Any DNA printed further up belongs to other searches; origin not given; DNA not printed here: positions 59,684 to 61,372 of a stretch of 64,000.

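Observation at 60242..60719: NtrC orthologue with a decayed sigma-54 AAA+ core while NtrB, receiver and HTH domains are intact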

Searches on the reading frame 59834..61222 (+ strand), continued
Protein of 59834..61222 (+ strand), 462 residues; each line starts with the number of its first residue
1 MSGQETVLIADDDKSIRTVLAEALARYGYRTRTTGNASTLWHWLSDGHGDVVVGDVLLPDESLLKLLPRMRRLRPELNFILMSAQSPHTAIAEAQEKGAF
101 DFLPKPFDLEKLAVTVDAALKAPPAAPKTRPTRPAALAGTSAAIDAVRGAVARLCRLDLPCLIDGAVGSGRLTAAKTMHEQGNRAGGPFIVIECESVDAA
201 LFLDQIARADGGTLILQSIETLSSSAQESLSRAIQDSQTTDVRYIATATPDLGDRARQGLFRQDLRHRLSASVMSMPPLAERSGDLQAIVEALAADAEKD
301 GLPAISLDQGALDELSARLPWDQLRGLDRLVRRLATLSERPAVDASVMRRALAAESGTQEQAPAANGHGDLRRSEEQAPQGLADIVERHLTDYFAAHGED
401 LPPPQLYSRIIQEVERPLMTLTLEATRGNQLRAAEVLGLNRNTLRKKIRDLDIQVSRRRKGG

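Call 6: find_homologous_proteins(query=window:59834-61222:+, max_evalue=1e-10)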
Query window:59834-61222:+ (462 aa): 7188 proteins with E <= 1e-10 among 8000 candidates; the best 120 are listed.
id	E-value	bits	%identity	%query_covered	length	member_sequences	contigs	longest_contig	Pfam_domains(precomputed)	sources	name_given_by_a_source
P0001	2.2e-294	994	100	100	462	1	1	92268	PF00158.33,PF02954.26,PF14532.13,PF00072.31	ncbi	-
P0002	9.2e-108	379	46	98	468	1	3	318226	PF00158.33,PF25601.2,PF02954.26,PF14532.13,PF00072.31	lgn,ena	-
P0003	1.0e-107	379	43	98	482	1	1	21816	PF00158.33,PF07724.21,PF25601.2,PF02954.26,PF14532.13,PF07728.21,PF00072.31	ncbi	ncbi:MAG: nitrogen regulation protein NR(I) [Alphaproteobacteria bacterium]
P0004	3.4e-107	377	43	99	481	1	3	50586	PF00158.33,PF07724.21,PF25601.2,PF02954.26,PF14532.13,PF07728.21,PF00072.31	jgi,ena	-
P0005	1.7e-105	372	44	99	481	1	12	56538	PF00158.33,PF07724.21,PF25601.2,PF02954.26,PF14532.13,PF07728.21,PF00072.31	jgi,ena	-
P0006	3.2e-105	371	43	99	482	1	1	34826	PF00158.33,PF07724.21,PF25601.2,PF02954.26,PF14532.13,PF07728.21,PF00072.31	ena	-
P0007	6.2e-105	370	44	98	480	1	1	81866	PF00158.33,PF07724.21,PF25601.2,PF02954.26,PF14532.13,PF07728.21,PF00072.31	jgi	jgi:two-component system, NtrC family, nitrogen regulation response regulator GlnG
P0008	7.2e-105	369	42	98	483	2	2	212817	PF00158.33,PF07724.21,PF25601.2,PF02954.26,PF14532.13,PF07728.21,PF00072.31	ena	-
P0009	8.8e-105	369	43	99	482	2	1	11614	PF00158.33,PF07724.21,PF25601.2,PF02954.26,PF14532.13,PF07728.21,PF00072.31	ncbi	-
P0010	1.1e-104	369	42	98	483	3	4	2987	PF00158.33,PF07724.21,PF25601.2,PF02954.26,PF14532.13,PF07728.21,PF00072.31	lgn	-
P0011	1.3e-104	369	44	98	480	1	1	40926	PF00158.33,PF25601.2,PF02954.26,PF14532.13,PF07728.21,PF00072.31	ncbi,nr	ncbi:MAG: nitrogen regulation protein NR(I) [Rhodospirillaceae bacterium]|nr:nitrogen regulation pro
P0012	2.3e-104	368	43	100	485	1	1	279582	PF00158.33,PF07724.21,PF25601.2,PF02954.26,PF14532.13,PF07728.21,PF00072.31,PF13191.13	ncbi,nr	ncbi:fused DNA-binding response regulator in two-component regulatory system with GlnL: response reg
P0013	2.9e-104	367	44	99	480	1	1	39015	PF00158.33,PF25601.2,PF02954.26,PF14532.13,PF07728.21,PF00072.31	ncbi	ncbi:MAG: nitrogen regulation protein NR(I) [Alphaproteobacteria bacterium]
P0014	4.2e-104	367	45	100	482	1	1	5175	PF00158.33,PF25601.2,PF02954.26,PF14532.13,PF07728.21,PF00072.31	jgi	jgi:two-component system nitrogen regulation response regulator GlnG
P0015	4.8e-104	367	42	99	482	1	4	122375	PF00158.33,PF07724.21,PF25601.2,PF02954.26,PF14532.13,PF07728.21,PF00072.31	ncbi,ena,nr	ncbi:MAG: nitrogen regulation protein NR(I) [Magnetospirillum sp.]|nr:nitrogen regulation protein NR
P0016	4.8e-104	367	44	98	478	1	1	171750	PF00158.33,PF25601.2,PF02954.26,PF14532.13,PF07728.21,PF00072.31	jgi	jgi:two-component system, NtrC family, nitrogen regulation response regulator GlnG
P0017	5.4e-104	367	43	98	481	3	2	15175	PF00158.33,PF07724.21,PF25601.2,PF02954.26,PF14532.13,PF07728.21,PF00072.31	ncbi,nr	ncbi:MAG: nitrogen regulation protein NR(I) [Caenispirillum bisanense]|nr:nitrogen regulation protei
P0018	6.0e-104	366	45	98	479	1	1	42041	PF00158.33,PF07724.21,PF25601.2,PF02954.26,PF14532.13,PF07728.21,PF00072.31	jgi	jgi:two-component system nitrogen regulation response regulator GlnG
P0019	6.1e-104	366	45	98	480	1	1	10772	PF00158.33,PF25601.2,PF02954.26,PF14532.13,PF07728.21,PF00072.31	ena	-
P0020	6.9e-104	366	42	99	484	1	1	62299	PF00158.33,PF07724.21,PF25601.2,PF02954.26,PF14532.13,PF07728.21,PF00072.31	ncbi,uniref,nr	ncbi:nitrogen regulation protein NR(I) [Magnetospirillum sp. UT-4]|uniref:nitrogen regulation protei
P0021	8.2e-104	366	43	98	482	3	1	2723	PF00158.33,PF07724.21,PF25601.2,PF02954.26,PF14532.13,PF07728.21,PF00072.31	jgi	jgi:two-component system nitrogen regulation response regulator GlnG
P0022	8.7e-104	366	43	99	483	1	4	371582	PF00158.33,PF07724.21,PF25601.2,PF02954.26,PF00004.36,PF14532.13,PF07728.21,PF00072.31,PF13191.13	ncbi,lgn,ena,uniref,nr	ncbi:nitrogen regulation protein NR(I) [Magnetospirillum aberrantis]|uniref:DNA-binding transcriptio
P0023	8.9e-104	366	44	98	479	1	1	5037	PF00158.33,PF25601.2,PF02954.26,PF14532.13,PF07728.21,PF00072.31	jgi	jgi:two-component system nitrogen regulation response regulator GlnG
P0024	1.1e-103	366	44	98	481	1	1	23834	PF00158.33,PF25601.2,PF02954.26,PF14532.13,PF07728.21,PF00072.31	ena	-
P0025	1.2e-103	365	44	98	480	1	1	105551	PF00158.33,PF25601.2,PF02954.26,PF14532.13,PF07728.21,PF00072.31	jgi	jgi:two-component system, NtrC family, nitrogen regulation response regulator GlnG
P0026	1.6e-103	365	43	99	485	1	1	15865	PF00158.33,PF25601.2,PF02954.26,PF14532.13,PF07728.21,PF00072.31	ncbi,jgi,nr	ncbi:MAG: nitrogen regulation protein NR(I) [Alphaproteobacteria bacterium]|jgi:two-component system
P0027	1.7e-103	365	42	99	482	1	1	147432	PF00158.33,PF07724.21,PF25601.2,PF02954.26,PF14532.13,PF07728.21,PF00072.31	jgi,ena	-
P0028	1.7e-103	365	44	98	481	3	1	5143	PF00158.33,PF25601.2,PF02954.26,PF14532.13,PF07728.21,PF00072.31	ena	-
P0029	2.0e-103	365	43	98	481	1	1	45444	PF00158.33,PF07724.21,PF25601.2,PF02954.26,PF14532.13,PF07728.21,PF00072.31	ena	-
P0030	2.1e-103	365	43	98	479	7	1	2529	PF00158.33,PF25601.2,PF02954.26,PF14532.13,PF07728.21,PF00072.31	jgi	jgi:two-component system, NtrC family, nitrogen regulation response regulator GlnG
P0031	2.2e-103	365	42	98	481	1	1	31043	PF00158.33,PF25601.2,PF02954.26,PF14532.13,PF07728.21,PF00072.31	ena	-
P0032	2.2e-103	365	43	99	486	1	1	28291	PF00158.33,PF07724.21,PF25601.2,PF02954.26,PF00004.36,PF14532.13,PF07728.21,PF00072.31,PF13191.13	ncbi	ncbi:MAG: nitrogen regulation protein NR(I) [Actinomycetota bacterium]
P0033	2.3e-103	365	43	98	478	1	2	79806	PF00158.33,PF07724.21,PF25601.2,PF02954.26,PF14532.13,PF07728.21,PF00072.31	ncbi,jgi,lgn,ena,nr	ncbi:MAG: nitrogen regulation protein NR(I) [Rhodospirillaceae bacterium]|nr:nitrogen regulation pro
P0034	2.5e-103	364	43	98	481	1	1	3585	PF00158.33,PF25601.2,PF02954.26,PF14532.13,PF07728.21,PF00072.31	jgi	jgi:two-component system nitrogen regulation response regulator GlnG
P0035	2.9e-103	364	44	98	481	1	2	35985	PF00158.33,PF25601.2,PF02954.26,PF14532.13,PF07728.21,PF00072.31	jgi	jgi:two-component system nitrogen regulation response regulator GlnG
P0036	2.9e-103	364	43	98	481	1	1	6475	PF00158.33,PF25601.2,PF02954.26,PF14532.13,PF07728.21,PF00072.31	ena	-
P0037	3.2e-103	364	42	99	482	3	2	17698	PF00158.33,PF07724.21,PF25601.2,PF02954.26,PF14532.13,PF07728.21,PF00072.31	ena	-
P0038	3.3e-103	364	45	98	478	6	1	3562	PF00158.33,PF07724.21,PF25601.2,PF02954.26,PF14532.13,PF07728.21,PF00072.31,PF13191.13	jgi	jgi:two-component system, NtrC family, nitrogen regulation response regulator GlnG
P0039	3.5e-103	364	44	98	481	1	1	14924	PF00158.33,PF07724.21,PF25601.2,PF02954.26,PF14532.13,PF07728.21,PF00072.31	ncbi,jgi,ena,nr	ncbi:MAG TPA: nitrogen regulation protein NR(I) [Azospirillaceae bacterium]|nr:nitrogen regulation p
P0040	3.7e-103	364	44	98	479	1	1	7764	PF00158.33,PF07724.21,PF25601.2,PF02954.26,PF14532.13,PF07728.21,PF00072.31,PF13191.13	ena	-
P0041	3.9e-103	364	42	97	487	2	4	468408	PF00158.33,PF07724.21,PF25601.2,PF02954.26,PF00004.36,PF14532.13,PF07728.21,PF00072.31,PF13191.13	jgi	jgi:two-component system nitrogen regulation response regulator GlnG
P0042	4.1e-103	364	44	98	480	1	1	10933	PF00158.33,PF25601.2,PF02954.26,PF14532.13,PF07728.21,PF00072.31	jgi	jgi:two-component system nitrogen regulation response regulator GlnG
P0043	4.9e-103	363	43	98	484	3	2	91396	PF00158.33,PF07724.21,PF25601.2,PF02954.26,PF14532.13,PF07728.21,PF00072.31,PF13191.13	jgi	-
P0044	5.6e-103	363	45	99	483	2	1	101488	PF00158.33,PF25601.2,PF02954.26,PF14532.13,PF07728.21,PF00072.31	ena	-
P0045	6.1e-103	363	43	98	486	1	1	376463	PF00158.33,PF07724.21,PF25601.2,PF02954.26,PF00004.36,PF14532.13,PF07728.21,PF00072.31,PF13191.13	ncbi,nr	ncbi:nitrogen regulation protein NR(I) [Paramagnetospirillum kuznetsovii]|nr:nitrogen regulation pro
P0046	7.6e-103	363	44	98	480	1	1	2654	PF00158.33,PF07724.21,PF25601.2,PF02954.26,PF14532.13,PF07728.21,PF00072.31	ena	-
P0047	8.1e-103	363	44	98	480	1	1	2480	PF00158.33,PF07724.21,PF25601.2,PF02954.26,PF14532.13,PF07728.21,PF00072.31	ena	-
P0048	8.4e-103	363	43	98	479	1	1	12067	PF00158.33,PF25601.2,PF02954.26,PF14532.13,PF07728.21,PF00072.31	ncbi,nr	ncbi:MAG: nitrogen regulation protein NR(I) [Alphaproteobacteria bacterium]|nr:nitrogen regulation p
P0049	8.5e-103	363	44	98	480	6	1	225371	PF00158.33,PF07724.21,PF25601.2,PF02954.26,PF14532.13,PF07728.21,PF00072.31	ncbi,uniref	ncbi:nitrogen regulation protein NR(I) [Azospirillum sp.]|uniref:nitrogen regulation protein NR(I) n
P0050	8.6e-103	363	45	98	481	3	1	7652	PF00158.33,PF07724.21,PF25601.2,PF02954.26,PF14532.13,PF07728.21,PF00072.31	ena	-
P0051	9.0e-103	363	43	98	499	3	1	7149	PF00158.33,PF07724.21,PF25601.2,PF02954.26,PF14532.13,PF07728.21,PF00072.31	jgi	jgi:two-component system nitrogen regulation response regulator GlnG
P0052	9.1e-103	363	42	98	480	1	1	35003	PF00158.33,PF07724.21,PF25601.2,PF02954.26,PF14532.13,PF07728.21,PF00072.31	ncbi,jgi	-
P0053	9.8e-103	362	42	99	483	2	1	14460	PF00158.33,PF07724.21,PF25601.2,PF02954.26,PF00004.36,PF14532.13,PF07728.21,PF00072.31,PF13191.13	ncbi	-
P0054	1.0e-102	362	44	99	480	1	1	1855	PF00158.33,PF25601.2,PF02954.26,PF14532.13,PF07728.21,PF00072.31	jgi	-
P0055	1.2e-102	362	43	98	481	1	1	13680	PF00158.33,PF25601.2,PF02954.26,PF14532.13,PF07728.21,PF00072.31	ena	-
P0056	1.2e-102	362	42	98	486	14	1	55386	PF00158.33,PF07724.21,PF25601.2,PF02954.26,PF14532.13,PF07728.21,PF00072.31,PF13191.13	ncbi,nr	ncbi:nitrogen regulation protein NR(I) [Paramagnetospirillum caucaseum]|nr:nitrogen regulation prote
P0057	1.3e-102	362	41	99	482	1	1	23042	PF00158.33,PF07724.21,PF25601.2,PF02954.26,PF00004.36,PF14532.13,PF07728.21,PF00072.31,PF13191.13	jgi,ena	jgi:two-component system nitrogen regulation response regulator GlnG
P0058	1.5e-102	362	42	99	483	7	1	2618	PF00158.33,PF07724.21,PF25601.2,PF02954.26,PF00004.36,PF14532.13,PF07728.21,PF00072.31,PF13191.13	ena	-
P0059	1.5e-102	362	44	98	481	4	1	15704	PF00158.33,PF25601.2,PF02954.26,PF14532.13,PF07728.21,PF00072.31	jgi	jgi:two-component system, NtrC family, nitrogen regulation response regulator GlnG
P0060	1.6e-102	362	43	98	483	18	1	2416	PF00158.33,PF25601.2,PF02954.26,PF14532.13,PF07728.21,PF00072.31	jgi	jgi:two-component system nitrogen regulation response regulator GlnG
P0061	1.6e-102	362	43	98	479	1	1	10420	PF00158.33,PF25601.2,PF02954.26,PF14532.13,PF07728.21,PF00072.31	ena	-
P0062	1.7e-102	362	44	98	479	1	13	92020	PF00158.33,PF07724.21,PF25601.2,PF02954.26,PF14532.13,PF07728.21,PF00072.31,PF13191.13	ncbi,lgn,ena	-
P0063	1.7e-102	362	44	98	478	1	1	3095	PF00158.33,PF07724.21,PF25601.2,PF02954.26,PF14532.13,PF07728.21,PF00072.31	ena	-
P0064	1.8e-102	362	44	98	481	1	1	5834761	PF00158.33,PF25601.2,PF02954.26,PF14532.13,PF07728.21,PF00072.31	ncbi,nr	ncbi:nitrogen regulation protein NR(I) [Allostella vacuolata]|nr:nitrogen regulation protein NR(I) [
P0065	1.8e-102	362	42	99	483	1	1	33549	PF00158.33,PF07724.21,PF25601.2,PF02954.26,PF00004.36,PF14532.13,PF07728.21,PF00072.31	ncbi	-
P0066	1.8e-102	362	42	98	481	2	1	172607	PF00158.33,PF07724.21,PF25601.2,PF02954.26,PF14532.13,PF07728.21,PF00072.31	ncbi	-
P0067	2.0e-102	361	42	99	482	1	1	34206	PF00158.33,PF07724.21,PF25601.2,PF02954.26,PF00004.36,PF14532.13,PF07728.21,PF00072.31,PF13191.13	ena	-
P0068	2.0e-102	361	43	98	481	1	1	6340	PF00158.33,PF07724.21,PF25601.2,PF02954.26,PF14532.13,PF07728.21,PF00072.31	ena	-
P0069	2.0e-102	361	44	98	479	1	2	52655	PF00158.33,PF07724.21,PF25601.2,PF02954.26,PF14532.13,PF07728.21,PF00072.31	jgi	jgi:two-component system nitrogen regulation response regulator GlnG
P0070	2.1e-102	361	44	98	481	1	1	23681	PF00158.33,PF07724.21,PF25601.2,PF02954.26,PF14532.13,PF07728.21,PF00072.31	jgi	jgi:two-component system nitrogen regulation response regulator GlnG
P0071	2.3e-102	361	44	98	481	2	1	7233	PF00158.33,PF25601.2,PF02954.26,PF14532.13,PF07728.21,PF00072.31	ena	-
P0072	2.3e-102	361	42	99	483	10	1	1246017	PF00158.33,PF07724.21,PF25601.2,PF02954.26,PF00004.36,PF14532.13,PF07728.21,PF00072.31,PF13191.13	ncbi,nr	ncbi:MAG: nitrogen regulation protein NR(I) [Magnetospirillum sp.]|nr:nitrogen regulation protein NR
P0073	2.4e-102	361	44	98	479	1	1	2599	PF00158.33,PF25601.2,PF02954.26,PF14532.13,PF07728.21,PF00072.31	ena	-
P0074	2.5e-102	361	42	98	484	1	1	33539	PF00158.33,PF07724.21,PF25601.2,PF02954.26,PF14532.13,PF07728.21,PF00072.31,PF13191.13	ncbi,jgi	jgi:two-component system nitrogen regulation response regulator GlnG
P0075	2.6e-102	361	42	100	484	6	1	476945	PF00158.33,PF07724.21,PF25601.2,PF02954.26,PF14532.13,PF07728.21,PF00072.31,PF13191.13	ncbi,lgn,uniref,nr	ncbi:nitrogen regulation protein NR(I) [Magnetospirillum fulvum]|uniref:DNA-binding transcriptional 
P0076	2.6e-102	361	43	98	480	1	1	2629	PF00158.33,PF07724.21,PF25601.2,PF02954.26,PF14532.13,PF07728.21,PF00072.31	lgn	-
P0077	2.7e-102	361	44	98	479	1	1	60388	PF00158.33,PF07724.21,PF25601.2,PF02954.26,PF14532.13,PF07728.21,PF00072.31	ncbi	ncbi:MAG: nitrogen regulation protein NR(I) [Defluviicoccus sp.]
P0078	2.8e-102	361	43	98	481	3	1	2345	PF00158.33,PF25601.2,PF02954.26,PF14532.13,PF07728.21,PF00072.31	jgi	jgi:two-component system, NtrC family, nitrogen regulation response regulator GlnG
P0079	2.8e-102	361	43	98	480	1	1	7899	PF00158.33,PF07724.21,PF25601.2,PF02954.26,PF14532.13,PF07728.21,PF00072.31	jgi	jgi:two-component system nitrogen regulation response regulator GlnG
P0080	2.9e-102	361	43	99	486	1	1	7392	PF00158.33,PF07724.21,PF25601.2,PF02954.26,PF00004.36,PF14532.13,PF07728.21,PF00072.31,PF13191.13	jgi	jgi:two-component system nitrogen regulation response regulator GlnG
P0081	3.0e-102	361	44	98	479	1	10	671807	PF00158.33,PF07724.21,PF25601.2,PF02954.26,PF14532.13,PF07728.21,PF00072.31,PF13191.13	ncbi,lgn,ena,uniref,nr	ncbi:MAG: nitrogen regulation protein NR(I) [Rhodospirillales bacterium]|uniref:DNA-binding transcri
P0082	3.1e-102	361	44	98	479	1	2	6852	PF00158.33,PF07724.21,PF25601.2,PF02954.26,PF14532.13,PF07728.21,PF00072.31,PF13191.13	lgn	-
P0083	3.2e-102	361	44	98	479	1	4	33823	PF00158.33,PF07724.21,PF25601.2,PF02954.26,PF14532.13,PF07728.21,PF00072.31,PF13191.13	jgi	-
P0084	3.3e-102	361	43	98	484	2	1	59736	PF00158.33,PF07724.21,PF25601.2,PF02954.26,PF14532.13,PF07728.21,PF00072.31,PF13191.13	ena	-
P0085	3.4e-102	361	44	98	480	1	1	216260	PF00158.33,PF07724.21,PF25601.2,PF02954.26,PF14532.13,PF07728.21,PF00072.31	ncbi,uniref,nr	ncbi:nitrogen regulation protein NR(I) [Azospirillum sp. TSO22-1]|uniref:nitrogen regulation protein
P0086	3.4e-102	361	42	100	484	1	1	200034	PF00158.33,PF07724.21,PF25601.2,PF02954.26,PF14532.13,PF07728.21,PF00072.31,PF13191.13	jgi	-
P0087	3.4e-102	361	44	98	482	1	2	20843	PF00158.33,PF25601.2,PF02954.26,PF14532.13,PF07728.21,PF00072.31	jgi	-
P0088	3.6e-102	361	44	98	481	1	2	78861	PF00158.33,PF25601.2,PF02954.26,PF14532.13,PF07728.21,PF00072.31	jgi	jgi:two-component system nitrogen regulation response regulator GlnG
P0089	3.7e-102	361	44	98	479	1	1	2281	PF00158.33,PF25601.2,PF02954.26,PF14532.13,PF07728.21,PF00072.31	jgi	jgi:two-component system nitrogen regulation response regulator GlnG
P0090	3.7e-102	361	44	98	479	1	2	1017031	PF00158.33,PF25601.2,PF02954.26,PF14532.13,PF07728.21,PF00072.31,PF13191.13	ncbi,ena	ncbi:MAG: nitrogen regulation protein NR(I) [Stellaceae bacterium]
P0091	3.9e-102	360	43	98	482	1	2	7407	PF00158.33,PF07724.21,PF25601.2,PF02954.26,PF14532.13,PF07728.21,PF00072.31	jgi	jgi:two-component system nitrogen regulation response regulator GlnG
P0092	4.0e-102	360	44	98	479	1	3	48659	PF00158.33,PF07724.21,PF25601.2,PF02954.26,PF14532.13,PF07728.21,PF00072.31,PF13191.13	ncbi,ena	-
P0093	4.1e-102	360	44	98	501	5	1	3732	PF00158.33,PF07724.21,PF25601.2,PF02954.26,PF14532.13,PF07728.21,PF00072.31,PF13191.13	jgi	jgi:two-component system nitrogen regulation response regulator GlnG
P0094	4.1e-102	360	44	98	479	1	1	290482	PF00158.33,PF07724.21,PF25601.2,PF02954.26,PF14532.13,PF07728.21,PF00072.31,PF13191.13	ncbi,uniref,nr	ncbi:fused DNA-binding response regulator in two-component regulatory system with GlnL: response reg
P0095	4.1e-102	360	42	99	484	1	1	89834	PF00158.33,PF07724.21,PF25601.2,PF02954.26,PF14532.13,PF07728.21,PF00072.31,PF13191.13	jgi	-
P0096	4.1e-102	360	43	99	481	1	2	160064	PF00158.33,PF07724.21,PF25601.2,PF02954.26,PF14532.13,PF07728.21,PF00072.31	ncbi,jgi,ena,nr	ncbi:MAG TPA: nitrogen regulation protein NR(I) [Azospirillum sp.]|nr:nitrogen regulation protein NR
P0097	4.3e-102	360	44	98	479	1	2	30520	PF00158.33,PF07724.21,PF25601.2,PF02954.26,PF14532.13,PF07728.21,PF00072.31,PF13191.13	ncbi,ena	-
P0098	4.4e-102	360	44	98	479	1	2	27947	PF00158.33,PF07724.21,PF25601.2,PF02954.26,PF14532.13,PF07728.21,PF00072.31,PF13191.13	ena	-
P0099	4.5e-102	360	43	99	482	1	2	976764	PF00158.33,PF07724.21,PF25601.2,PF02954.26,PF14532.13,PF07728.21,PF00072.31,PF13191.13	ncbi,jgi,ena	-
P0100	4.5e-102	360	43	98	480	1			PF00158.33,PF07724.21,PF25601.2,PF02954.26,PF14532.13,PF07728.21,PF00072.31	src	-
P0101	4.6e-102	360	42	99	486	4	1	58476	PF00158.33,PF07724.21,PF25601.2,PF02954.26,PF14532.13,PF07728.21,PF00072.31,PF13191.13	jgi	jgi:two-component system, NtrC family, nitrogen regulation response regulator GlnG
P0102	4.7e-102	360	43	98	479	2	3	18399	PF00158.33,PF07724.21,PF25601.2,PF02954.26,PF00004.36,PF14532.13,PF07728.21,PF00072.31,PF13191.13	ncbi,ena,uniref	ncbi:nitrogen assimilation regulatory protein [mine drainage metagenome]|uniref:DNA-binding transcri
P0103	5.0e-102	360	45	98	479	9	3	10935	PF00158.33,PF25601.2,PF02954.26,PF14532.13,PF07728.21,PF00072.31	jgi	jgi:two-component system, NtrC family, nitrogen regulation response regulator GlnG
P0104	5.2e-102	360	43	99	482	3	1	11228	PF00158.33,PF25601.2,PF02954.26,PF14532.13,PF07728.21,PF00072.31,PF13191.13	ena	-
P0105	5.5e-102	360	44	98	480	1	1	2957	PF00158.33,PF07724.21,PF25601.2,PF02954.26,PF14532.13,PF07728.21,PF00072.31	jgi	-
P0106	5.6e-102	360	43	98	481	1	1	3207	PF00158.33,PF07724.21,PF25601.2,PF02954.26,PF14532.13,PF07728.21,PF00072.31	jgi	jgi:two-component system nitrogen regulation response regulator GlnG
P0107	5.6e-102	360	43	98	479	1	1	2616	PF00158.33,PF07724.21,PF25601.2,PF02954.26,PF00004.36,PF14532.13,PF07728.21,PF00072.31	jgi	jgi:two-component system nitrogen regulation response regulator GlnG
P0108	6.2e-102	360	44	98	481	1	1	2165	PF00158.33,PF07724.21,PF25601.2,PF02954.26,PF14532.13,PF07728.21,PF00072.31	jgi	jgi:two-component system, NtrC family, nitrogen regulation response regulator GlnG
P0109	6.3e-102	360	43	98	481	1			PF00158.33,PF25601.2,PF02954.26,PF14532.13,PF07728.21,PF00072.31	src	-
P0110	6.4e-102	360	44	98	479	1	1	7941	PF00158.33,PF07724.21,PF25601.2,PF02954.26,PF14532.13,PF07728.21,PF00072.31,PF13191.13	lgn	-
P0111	6.5e-102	360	43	98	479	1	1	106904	PF00158.33,PF07724.21,PF25601.2,PF02954.26,PF14532.13,PF07728.21,PF00072.31,PF13191.13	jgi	jgi:two-component system nitrogen regulation response regulator GlnG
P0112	6.5e-102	360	43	98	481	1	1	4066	PF00158.33,PF25601.2,PF02954.26,PF14532.13,PF07728.21,PF00072.31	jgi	jgi:two-component system nitrogen regulation response regulator GlnG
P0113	6.5e-102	360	42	99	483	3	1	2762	PF00158.33,PF07724.21,PF25601.2,PF02954.26,PF00004.36,PF14532.13,PF07728.21,PF00072.31,PF13191.13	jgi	jgi:two-component system nitrogen regulation response regulator GlnG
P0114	6.8e-102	360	43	98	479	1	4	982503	PF00158.33,PF07724.21,PF25601.2,PF02954.26,PF14532.13,PF07728.21,PF00072.31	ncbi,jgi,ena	jgi:two-component system nitrogen regulation response regulator GlnG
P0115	6.9e-102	360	43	99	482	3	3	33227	PF00158.33,PF25601.2,PF02954.26,PF14532.13,PF07728.21,PF00072.31,PF13191.13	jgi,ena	jgi:two-component system nitrogen regulation response regulator GlnG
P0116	7.6e-102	360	42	97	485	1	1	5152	PF00158.33,PF07724.21,PF25601.2,PF02954.26,PF14532.13,PF07728.21,PF00072.31,PF13191.13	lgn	-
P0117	7.9e-102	359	42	98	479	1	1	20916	PF00158.33,PF07724.21,PF25601.2,PF02954.26,PF14532.13,PF07728.21,PF00072.31,PF13191.13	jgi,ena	-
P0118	8.0e-102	359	43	98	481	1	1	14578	PF00158.33,PF25601.2,PF02954.26,PF14532.13,PF07728.21,PF00072.31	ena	-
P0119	8.0e-102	359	42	99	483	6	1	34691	PF00158.33,PF07724.21,PF25601.2,PF02954.26,PF00004.36,PF14532.13,PF07728.21,PF00072.31,PF13191.13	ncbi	ncbi:MAG: nitrogen regulation protein NR(I) [Bacteroidales bacterium]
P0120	8.1e-102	359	44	98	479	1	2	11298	PF00158.33,PF07724.21,PF25601.2,PF02954.26,PF14532.13,PF07728.21,PF00072.31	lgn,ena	-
